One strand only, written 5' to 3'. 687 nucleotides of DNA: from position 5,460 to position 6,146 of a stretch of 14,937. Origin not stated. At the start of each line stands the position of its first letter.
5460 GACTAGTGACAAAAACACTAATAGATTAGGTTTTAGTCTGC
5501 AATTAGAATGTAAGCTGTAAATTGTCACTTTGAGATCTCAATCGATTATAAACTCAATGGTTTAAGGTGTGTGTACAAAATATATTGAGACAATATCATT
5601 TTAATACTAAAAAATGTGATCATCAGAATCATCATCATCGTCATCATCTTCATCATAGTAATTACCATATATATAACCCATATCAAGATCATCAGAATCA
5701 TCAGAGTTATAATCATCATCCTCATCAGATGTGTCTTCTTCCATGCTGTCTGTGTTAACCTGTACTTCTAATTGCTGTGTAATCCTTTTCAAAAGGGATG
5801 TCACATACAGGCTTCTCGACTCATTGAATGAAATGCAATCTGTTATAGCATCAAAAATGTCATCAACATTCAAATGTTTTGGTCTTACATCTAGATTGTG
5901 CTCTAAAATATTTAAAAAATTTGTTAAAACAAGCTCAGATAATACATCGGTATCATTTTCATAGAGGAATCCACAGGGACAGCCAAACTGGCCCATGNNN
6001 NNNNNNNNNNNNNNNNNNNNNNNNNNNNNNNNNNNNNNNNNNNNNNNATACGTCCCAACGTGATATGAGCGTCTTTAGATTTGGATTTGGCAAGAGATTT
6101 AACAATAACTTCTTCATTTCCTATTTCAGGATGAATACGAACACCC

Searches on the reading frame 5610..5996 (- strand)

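Call 5: search_protein_families(library=pfam, proteins=[window:5610-5996:-], max_evalue=1)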
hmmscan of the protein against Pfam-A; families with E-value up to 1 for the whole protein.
seq(129 aa): 2 families
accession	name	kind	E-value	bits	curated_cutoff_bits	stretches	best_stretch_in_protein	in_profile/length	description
PF04931.18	DNA_pol_phi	-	0.11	11.1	27.6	1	75-126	622-678/765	DNA polymerase phi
PF16091.10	DUF4820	-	0.12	12.2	27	1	71-123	172-224/227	Domain of unknown function (DUF4820)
